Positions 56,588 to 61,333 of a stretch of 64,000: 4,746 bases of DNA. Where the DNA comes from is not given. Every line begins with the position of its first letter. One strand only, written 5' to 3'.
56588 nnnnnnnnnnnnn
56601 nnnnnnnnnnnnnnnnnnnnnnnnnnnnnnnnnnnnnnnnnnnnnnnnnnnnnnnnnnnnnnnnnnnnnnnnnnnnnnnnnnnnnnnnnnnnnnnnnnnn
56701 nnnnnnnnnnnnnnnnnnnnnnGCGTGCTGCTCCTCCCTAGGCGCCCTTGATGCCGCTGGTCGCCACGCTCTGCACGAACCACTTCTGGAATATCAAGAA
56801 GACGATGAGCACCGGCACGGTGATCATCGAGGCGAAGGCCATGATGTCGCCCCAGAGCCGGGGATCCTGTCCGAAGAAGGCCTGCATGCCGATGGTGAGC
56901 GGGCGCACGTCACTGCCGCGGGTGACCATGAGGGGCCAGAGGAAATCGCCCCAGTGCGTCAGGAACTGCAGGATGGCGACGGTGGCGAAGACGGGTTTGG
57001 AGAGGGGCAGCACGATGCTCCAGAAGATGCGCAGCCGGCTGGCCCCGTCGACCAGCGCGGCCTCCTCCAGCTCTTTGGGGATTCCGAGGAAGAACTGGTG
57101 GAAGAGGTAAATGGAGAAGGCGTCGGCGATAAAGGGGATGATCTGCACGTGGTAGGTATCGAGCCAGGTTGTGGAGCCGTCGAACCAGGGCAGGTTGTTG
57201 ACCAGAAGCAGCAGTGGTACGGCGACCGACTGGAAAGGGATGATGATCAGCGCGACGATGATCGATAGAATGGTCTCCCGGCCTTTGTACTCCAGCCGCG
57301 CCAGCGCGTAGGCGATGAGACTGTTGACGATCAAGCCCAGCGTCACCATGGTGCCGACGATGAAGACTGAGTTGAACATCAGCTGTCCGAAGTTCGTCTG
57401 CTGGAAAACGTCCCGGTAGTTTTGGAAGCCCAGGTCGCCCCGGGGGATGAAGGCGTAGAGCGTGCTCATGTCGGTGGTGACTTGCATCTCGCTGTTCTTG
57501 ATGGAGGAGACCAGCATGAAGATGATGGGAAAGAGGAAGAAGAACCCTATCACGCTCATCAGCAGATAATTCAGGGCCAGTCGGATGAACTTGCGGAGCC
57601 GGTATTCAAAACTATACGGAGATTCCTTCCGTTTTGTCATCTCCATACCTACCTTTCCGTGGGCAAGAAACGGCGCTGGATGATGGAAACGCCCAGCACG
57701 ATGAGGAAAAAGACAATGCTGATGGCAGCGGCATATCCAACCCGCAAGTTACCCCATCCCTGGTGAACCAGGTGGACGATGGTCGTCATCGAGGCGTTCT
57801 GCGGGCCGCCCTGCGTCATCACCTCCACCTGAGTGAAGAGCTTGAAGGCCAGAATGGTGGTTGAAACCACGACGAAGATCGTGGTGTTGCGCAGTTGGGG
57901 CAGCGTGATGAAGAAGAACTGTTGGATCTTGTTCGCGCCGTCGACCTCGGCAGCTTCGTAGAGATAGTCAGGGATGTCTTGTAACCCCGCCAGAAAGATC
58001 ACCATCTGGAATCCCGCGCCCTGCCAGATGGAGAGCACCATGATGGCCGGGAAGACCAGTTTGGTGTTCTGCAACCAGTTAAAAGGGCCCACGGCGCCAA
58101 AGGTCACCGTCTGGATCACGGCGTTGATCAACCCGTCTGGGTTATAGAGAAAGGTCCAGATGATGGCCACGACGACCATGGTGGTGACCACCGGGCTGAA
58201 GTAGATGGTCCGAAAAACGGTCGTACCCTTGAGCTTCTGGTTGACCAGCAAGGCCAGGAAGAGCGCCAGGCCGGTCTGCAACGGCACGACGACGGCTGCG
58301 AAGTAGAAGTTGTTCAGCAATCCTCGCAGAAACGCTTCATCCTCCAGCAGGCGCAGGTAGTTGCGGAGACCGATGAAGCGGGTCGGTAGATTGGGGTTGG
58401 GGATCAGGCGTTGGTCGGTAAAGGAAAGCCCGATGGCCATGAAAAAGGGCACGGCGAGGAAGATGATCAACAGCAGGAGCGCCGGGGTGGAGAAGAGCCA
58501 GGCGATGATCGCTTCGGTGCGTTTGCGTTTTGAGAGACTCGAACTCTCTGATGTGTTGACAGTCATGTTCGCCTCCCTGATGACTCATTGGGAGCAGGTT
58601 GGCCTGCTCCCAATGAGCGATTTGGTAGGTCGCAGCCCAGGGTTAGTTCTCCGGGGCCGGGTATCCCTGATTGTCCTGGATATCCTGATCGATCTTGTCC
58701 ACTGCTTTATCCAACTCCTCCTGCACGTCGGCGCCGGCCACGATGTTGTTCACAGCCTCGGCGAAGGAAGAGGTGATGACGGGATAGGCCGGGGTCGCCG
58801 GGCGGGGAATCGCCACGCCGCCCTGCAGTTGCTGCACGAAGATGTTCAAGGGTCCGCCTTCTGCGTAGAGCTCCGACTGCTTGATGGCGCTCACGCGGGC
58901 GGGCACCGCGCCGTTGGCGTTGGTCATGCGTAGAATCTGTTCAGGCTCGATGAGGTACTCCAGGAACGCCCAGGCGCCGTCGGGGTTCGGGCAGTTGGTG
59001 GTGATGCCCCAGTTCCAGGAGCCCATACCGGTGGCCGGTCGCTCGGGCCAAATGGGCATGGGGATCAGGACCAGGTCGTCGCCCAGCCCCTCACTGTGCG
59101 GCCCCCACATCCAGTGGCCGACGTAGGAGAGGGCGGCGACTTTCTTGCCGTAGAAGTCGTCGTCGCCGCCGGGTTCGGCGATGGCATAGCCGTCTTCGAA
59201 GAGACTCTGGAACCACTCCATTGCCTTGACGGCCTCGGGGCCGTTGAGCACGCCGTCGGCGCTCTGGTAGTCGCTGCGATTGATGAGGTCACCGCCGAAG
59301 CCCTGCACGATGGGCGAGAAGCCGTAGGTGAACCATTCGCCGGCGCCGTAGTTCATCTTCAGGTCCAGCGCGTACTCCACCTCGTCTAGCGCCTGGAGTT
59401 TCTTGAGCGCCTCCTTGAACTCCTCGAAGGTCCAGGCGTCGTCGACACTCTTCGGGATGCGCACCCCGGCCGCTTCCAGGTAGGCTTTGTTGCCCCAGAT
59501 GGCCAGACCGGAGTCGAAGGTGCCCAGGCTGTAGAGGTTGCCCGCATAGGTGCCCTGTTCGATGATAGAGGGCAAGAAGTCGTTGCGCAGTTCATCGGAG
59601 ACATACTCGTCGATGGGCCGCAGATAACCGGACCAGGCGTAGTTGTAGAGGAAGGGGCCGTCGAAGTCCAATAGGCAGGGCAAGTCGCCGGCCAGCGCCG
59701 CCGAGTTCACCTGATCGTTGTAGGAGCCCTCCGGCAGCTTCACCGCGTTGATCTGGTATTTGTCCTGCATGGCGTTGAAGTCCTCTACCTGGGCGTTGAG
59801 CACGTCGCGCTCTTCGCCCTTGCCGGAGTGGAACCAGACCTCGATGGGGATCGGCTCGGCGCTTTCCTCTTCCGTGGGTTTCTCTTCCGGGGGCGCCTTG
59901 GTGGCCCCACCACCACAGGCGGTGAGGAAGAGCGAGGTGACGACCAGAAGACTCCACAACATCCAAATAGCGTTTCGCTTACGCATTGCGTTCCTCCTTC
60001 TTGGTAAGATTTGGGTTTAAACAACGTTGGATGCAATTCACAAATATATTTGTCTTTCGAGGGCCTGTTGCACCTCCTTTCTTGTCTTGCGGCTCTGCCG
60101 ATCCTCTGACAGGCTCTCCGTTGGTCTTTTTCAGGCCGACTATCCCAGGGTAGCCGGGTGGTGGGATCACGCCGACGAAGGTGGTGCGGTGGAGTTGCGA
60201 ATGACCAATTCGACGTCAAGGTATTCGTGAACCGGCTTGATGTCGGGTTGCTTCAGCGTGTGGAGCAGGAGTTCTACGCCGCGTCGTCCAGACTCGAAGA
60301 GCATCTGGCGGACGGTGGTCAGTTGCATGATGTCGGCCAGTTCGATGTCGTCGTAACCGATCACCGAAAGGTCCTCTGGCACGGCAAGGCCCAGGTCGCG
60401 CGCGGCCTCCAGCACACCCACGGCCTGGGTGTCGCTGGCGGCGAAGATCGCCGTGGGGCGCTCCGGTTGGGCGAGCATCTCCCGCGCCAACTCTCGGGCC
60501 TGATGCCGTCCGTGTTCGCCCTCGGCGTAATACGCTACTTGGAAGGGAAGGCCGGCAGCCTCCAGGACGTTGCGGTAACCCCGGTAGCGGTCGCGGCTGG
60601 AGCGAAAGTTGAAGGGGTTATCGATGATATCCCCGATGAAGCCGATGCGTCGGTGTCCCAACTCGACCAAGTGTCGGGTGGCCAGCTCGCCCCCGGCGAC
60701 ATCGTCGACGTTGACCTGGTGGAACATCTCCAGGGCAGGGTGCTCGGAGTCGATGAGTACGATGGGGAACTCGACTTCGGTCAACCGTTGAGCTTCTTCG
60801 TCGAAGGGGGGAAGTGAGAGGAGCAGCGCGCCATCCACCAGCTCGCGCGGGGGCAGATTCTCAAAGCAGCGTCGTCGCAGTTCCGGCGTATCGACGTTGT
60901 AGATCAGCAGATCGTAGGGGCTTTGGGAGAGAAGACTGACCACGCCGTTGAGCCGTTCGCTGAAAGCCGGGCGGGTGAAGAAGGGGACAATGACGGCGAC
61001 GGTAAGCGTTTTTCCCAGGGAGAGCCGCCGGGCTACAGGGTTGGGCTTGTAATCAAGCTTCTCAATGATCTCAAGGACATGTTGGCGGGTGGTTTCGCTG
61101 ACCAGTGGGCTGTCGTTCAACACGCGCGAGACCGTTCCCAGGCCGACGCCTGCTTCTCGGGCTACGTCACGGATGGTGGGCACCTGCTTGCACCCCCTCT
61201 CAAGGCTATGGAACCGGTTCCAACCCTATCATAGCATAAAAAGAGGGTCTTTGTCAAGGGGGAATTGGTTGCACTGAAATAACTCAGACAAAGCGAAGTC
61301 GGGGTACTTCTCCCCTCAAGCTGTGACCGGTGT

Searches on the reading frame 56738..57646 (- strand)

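Call 60: search_protein_families(library=pfam, proteins=[window:56738-57646:-], max_evalue=0.00001)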
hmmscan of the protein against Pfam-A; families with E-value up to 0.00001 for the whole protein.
window:56738-57646:- (302 aa): 1 family
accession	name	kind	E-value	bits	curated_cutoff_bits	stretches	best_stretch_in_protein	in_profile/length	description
PF00528.27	BPD_transp_1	-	1.2e-18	68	26.4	1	111-294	4-182/184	Binding-protein-dependent transport system inner membrane component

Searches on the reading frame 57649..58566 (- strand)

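Call 60: search_protein_families(library=pfam, proteins=[window:57649-58566:-], max_evalue=0.00001)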
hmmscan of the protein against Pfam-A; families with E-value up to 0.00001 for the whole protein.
window:57649-58566:- (305 aa): 1 family
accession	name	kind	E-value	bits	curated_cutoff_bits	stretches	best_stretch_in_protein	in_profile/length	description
PF00528.27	BPD_transp_1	-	1.9e-14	54.3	26.4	1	99-302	3-180/184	Binding-protein-dependent transport system inner membrane component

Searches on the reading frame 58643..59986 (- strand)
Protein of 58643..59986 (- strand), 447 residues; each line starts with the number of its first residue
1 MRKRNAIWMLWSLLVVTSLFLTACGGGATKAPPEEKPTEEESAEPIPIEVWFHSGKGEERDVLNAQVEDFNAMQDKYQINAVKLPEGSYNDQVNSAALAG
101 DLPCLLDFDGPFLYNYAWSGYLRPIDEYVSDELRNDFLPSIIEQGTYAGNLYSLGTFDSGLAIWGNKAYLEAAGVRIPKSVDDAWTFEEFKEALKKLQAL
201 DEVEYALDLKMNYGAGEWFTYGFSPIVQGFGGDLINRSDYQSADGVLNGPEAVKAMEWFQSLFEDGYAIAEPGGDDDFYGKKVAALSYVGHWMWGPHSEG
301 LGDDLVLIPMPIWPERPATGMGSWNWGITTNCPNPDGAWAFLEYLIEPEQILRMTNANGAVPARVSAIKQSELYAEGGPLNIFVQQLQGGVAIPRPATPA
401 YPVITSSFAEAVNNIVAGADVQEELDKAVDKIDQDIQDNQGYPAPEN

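Call 60: search_protein_families(library=pfam, proteins=[window:58643-59986:-], max_evalue=0.00001)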
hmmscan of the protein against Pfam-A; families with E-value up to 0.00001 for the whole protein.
window:58643-59986:- (447 aa): 2 families
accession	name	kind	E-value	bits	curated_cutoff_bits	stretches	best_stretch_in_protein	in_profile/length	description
PF13416.11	SBP_bac_8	-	2.1e-26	93.8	27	1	66-369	2-267/279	Bacterial extracellular solute-binding protein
PF01547.30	SBP_bac_1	-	1.5e-24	88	26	1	58-350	3-305/307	Bacterial extracellular solute-binding protein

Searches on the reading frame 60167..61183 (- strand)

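Call 60: search_protein_families(library=pfam, proteins=[window:60167-61183:-], max_evalue=0.00001)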
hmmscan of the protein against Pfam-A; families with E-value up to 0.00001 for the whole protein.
window:60167-61183:- (338 aa): 4 families
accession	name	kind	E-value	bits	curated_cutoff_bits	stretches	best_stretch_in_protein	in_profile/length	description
PF13377.12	Peripla_BP_3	-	3.1e-38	131.9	26.5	1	170-332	2-167/167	Periplasmic binding protein-like domain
PF00356.27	LacI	-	1.6e-18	66.6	27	1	3-48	1-46/46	Bacterial regulatory proteins, lacI family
PF00532.27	Peripla_BP_1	-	1.7e-15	57.7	22.2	1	60-281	2-227/281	Periplasmic binding proteins and sugar binding domain of LacI family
PF13407.12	Peripla_BP_4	-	1.2e-07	32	35.1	1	135-279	77-218/258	Periplasmic binding protein domain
